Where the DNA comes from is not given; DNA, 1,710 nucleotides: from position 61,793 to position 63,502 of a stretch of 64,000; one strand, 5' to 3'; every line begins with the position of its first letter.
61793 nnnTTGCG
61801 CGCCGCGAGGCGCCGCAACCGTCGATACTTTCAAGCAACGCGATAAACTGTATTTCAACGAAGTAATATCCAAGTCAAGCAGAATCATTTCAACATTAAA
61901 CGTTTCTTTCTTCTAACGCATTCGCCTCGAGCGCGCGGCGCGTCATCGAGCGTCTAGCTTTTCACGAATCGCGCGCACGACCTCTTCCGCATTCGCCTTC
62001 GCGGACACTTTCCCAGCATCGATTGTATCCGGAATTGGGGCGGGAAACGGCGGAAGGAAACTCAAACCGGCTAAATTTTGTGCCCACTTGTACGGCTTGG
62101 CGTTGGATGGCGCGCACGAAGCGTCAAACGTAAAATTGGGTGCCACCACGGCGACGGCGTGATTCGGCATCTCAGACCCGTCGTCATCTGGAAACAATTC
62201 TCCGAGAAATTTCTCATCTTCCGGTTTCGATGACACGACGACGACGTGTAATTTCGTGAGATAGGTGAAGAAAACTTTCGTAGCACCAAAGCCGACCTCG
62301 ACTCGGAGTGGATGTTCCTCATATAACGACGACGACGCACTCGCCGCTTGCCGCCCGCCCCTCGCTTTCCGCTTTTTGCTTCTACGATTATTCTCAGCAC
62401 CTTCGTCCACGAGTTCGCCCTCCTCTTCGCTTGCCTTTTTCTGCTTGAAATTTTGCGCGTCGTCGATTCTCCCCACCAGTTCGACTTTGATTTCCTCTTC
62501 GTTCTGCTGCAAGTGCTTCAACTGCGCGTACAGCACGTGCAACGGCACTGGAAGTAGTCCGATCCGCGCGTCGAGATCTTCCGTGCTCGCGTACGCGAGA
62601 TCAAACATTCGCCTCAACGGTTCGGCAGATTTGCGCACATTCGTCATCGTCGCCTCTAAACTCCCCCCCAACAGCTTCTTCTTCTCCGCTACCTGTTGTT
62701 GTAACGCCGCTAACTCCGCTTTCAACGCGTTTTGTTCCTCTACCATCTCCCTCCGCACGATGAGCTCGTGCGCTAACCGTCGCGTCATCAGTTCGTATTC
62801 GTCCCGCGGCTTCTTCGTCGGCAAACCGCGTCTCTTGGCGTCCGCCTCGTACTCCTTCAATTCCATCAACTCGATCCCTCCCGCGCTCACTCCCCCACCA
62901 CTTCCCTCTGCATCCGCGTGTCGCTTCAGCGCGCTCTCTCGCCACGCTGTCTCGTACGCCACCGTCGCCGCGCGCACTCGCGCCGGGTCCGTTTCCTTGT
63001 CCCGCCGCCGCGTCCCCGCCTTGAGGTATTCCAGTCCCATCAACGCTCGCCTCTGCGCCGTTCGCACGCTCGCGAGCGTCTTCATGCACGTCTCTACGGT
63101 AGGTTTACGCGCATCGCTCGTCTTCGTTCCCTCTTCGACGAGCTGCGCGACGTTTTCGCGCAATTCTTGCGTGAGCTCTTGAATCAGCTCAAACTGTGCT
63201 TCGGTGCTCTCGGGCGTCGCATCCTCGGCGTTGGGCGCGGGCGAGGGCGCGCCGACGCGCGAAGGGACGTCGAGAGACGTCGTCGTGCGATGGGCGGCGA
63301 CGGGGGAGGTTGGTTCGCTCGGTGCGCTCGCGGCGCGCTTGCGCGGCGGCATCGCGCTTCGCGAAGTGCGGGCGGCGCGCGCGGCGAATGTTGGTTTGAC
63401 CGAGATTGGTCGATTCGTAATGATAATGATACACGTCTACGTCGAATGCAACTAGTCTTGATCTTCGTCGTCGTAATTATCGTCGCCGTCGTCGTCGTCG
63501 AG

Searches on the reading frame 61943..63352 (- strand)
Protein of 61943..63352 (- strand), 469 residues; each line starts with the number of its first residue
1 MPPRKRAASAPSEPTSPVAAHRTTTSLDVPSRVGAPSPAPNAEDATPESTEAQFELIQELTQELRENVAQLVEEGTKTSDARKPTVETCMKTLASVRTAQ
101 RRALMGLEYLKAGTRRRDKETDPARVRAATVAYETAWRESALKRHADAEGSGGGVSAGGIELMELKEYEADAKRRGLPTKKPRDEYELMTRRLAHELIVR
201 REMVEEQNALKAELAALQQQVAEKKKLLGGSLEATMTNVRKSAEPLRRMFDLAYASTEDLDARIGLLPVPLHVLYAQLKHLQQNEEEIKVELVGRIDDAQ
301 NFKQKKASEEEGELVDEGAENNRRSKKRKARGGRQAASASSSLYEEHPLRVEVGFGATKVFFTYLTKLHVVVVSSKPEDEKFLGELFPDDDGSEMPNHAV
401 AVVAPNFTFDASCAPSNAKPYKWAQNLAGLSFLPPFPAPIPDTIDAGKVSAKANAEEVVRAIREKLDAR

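Call 66: find_encoding_contigs(protein=window:61943-63352:-, flank=10000, max_places=4)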
Protein window:61943-63352:- (469 aa): 24 contigs read that carry it; 4 places shown.
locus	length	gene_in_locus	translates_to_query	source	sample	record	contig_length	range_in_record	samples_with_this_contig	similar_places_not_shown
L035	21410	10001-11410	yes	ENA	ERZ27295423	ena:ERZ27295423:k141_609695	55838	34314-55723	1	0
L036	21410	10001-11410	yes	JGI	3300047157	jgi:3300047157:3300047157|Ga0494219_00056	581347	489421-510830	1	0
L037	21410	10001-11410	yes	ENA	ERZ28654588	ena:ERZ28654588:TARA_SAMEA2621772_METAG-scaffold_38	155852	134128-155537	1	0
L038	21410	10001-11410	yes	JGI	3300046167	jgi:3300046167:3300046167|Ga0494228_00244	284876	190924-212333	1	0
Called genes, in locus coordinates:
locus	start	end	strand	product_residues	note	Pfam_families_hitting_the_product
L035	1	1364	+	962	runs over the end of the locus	PF17900:Peptidase_M1_N, PF01433:Peptidase_M1, PF11940:DUF3458, PF17432:DUF3458_C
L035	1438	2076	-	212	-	-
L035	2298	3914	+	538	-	PF05577:Peptidase_S28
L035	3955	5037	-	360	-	PF00085:Thioredoxin, PF14561:TPR_20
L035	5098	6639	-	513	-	PF02881:SRP54_N, PF00448:SRP54, PF02978:SRP_SPB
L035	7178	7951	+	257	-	PF00153:Mito_carr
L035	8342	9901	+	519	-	PF03193:RsgA_GTPase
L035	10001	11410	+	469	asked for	PF09766:FmiP_Thoc5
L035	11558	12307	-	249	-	PF00686:CBM_20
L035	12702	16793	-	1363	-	-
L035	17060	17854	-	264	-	PF16697:Yop-YscD_cpl, PF00498:FHA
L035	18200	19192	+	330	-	PF07500:TFIIS_M, PF01096:Zn_ribbon_TFIIS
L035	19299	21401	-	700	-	PF02518:HATPase_c (weak), PF13589:HATPase_c_3, PF00183:HSP90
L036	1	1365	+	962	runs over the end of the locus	PF17900:Peptidase_M1_N, PF01433:Peptidase_M1, PF11940:DUF3458, PF17432:DUF3458_C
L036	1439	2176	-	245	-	-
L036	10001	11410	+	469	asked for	PF09766:FmiP_Thoc5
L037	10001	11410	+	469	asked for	PF09766:FmiP_Thoc5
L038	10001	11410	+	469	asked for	PF09766:FmiP_Thoc5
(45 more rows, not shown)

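Call 79: find_homologous_proteins(query=L035:5098-6639:-, max_evalue=1e-80)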
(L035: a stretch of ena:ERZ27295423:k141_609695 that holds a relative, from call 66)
Query L035:5098-6639:- (513 aa): 4302 proteins with E <= 1e-80 among 8000 candidates; the best 120 are listed.
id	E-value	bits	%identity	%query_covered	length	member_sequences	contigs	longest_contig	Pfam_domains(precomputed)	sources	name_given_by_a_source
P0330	0.0e+0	1117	100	100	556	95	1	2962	PF02881.25,PF02978.27,PF00448.29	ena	-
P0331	0.0e+0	1115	100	100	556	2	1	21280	PF02881.25,PF02978.27,PF00448.29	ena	-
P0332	1.2e-273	926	83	100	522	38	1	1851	PF02881.25,PF02978.27,PF00448.29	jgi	jgi:signal recognition particle subunit SRP54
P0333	5.1e-269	911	81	100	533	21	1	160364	PF02881.25,PF02978.27,PF00448.29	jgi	-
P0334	4.1e-267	905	79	100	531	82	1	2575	PF02881.25,PF02978.27,PF00448.29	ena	-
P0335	1.1e-254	864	77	100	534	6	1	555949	PF02881.25,PF02978.27,PF00448.29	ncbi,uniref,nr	ncbi:signal recognition particle 54kDa subunit [Ostreococcus tauri]|uniref:Signal recognition partic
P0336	1.5e-253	860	78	100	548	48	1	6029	PF06414.19,PF02881.25,PF02978.27,PF00448.29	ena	-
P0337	6.1e-252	855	75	100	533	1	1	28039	PF02881.25,PF02978.27,PF00448.29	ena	-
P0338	3.9e-250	849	46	93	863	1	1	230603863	PF01926.30,PF09439.17,PF13245.13,PF13671.13,PF13401.13,PF00448.29,PF13191.13,PF02881.25,PF16575.12,PF02492.26,PF02978.27,PF24404.2,PF03308.23,PF25199.2,PF20720.4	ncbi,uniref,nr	ncbi:uncharacterized protein LOC131651801 isoform X1 [Vicia villosa]|uniref:uncharacterized protein 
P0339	1.1e-237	808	72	100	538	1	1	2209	PF02881.25,PF02978.27,PF00448.29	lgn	-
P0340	1.2e-217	742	71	100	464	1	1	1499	PF06414.19,PF02881.25,PF02978.27,PF00448.29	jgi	jgi:signal recognition particle subunit SRP54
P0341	1.7e-203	695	61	99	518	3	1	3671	PF02881.25,PF02978.27,PF00448.29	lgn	-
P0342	1.9e-203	695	64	98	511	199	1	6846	PF02881.25,PF02978.27,PF00448.29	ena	-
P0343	1.1e-202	692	61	100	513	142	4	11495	PF02881.25,PF02978.27,PF00448.29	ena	-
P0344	5.0e-202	690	62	98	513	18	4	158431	PF02881.25,PF02978.27,PF00448.29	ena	-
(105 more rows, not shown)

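Call 80: find_encoding_contigs(protein=P0335, flank=10000, max_places=1)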
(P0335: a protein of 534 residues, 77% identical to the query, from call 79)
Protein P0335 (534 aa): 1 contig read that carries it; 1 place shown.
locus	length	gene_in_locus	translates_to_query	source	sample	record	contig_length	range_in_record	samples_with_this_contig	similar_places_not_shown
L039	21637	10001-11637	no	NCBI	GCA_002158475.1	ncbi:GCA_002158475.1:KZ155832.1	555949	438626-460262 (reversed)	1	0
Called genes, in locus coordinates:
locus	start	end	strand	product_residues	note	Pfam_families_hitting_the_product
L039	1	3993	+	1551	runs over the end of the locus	-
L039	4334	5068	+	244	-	PF00686:CBM_20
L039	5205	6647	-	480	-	PF09766:FmiP_Thoc5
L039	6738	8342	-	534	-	PF03193:RsgA_GTPase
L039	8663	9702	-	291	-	PF00153:Mito_carr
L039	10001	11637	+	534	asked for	PF02881:SRP54_N, PF00448:SRP54, PF02978:SRP_SPB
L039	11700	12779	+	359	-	PF00085:Thioredoxin, PF14561:TPR_20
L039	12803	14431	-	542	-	PF05577:Peptidase_S28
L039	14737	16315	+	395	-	PF00076:RRM_1 (faint), PF27577:ESF2_C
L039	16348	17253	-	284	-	PF10294:Methyltransf_16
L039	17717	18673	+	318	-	PF04055:Radical_SAM, PF06968:BATS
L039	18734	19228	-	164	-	-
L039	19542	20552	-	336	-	-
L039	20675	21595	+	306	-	-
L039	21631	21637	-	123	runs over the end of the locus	-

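Call 81: find_encoding_contigs(protein=P0344, flank=10000, max_places=2)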
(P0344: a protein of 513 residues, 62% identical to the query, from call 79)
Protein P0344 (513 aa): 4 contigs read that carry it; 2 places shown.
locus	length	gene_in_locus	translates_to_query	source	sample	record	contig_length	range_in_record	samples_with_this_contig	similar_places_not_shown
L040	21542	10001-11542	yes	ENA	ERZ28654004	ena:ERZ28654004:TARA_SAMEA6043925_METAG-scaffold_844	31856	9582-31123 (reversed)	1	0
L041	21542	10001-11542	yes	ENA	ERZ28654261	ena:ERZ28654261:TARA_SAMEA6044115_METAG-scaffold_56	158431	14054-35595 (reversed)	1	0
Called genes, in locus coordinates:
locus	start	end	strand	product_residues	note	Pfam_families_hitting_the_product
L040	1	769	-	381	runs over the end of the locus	PF09766:FmiP_Thoc5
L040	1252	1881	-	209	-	PF09766:FmiP_Thoc5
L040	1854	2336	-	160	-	-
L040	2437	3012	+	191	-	-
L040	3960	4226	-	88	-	-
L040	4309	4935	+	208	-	-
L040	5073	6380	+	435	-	-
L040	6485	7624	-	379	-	PF00085:Thioredoxin, PF14561:TPR_20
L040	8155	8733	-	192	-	PF00153:Mito_carr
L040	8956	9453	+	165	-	-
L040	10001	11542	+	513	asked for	PF02881:SRP54_N, PF00448:SRP54, PF02978:SRP_SPB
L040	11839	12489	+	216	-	-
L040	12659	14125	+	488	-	-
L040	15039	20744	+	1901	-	-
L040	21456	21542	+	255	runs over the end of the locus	-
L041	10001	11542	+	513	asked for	PF02881:SRP54_N, PF00448:SRP54, PF02978:SRP_SPB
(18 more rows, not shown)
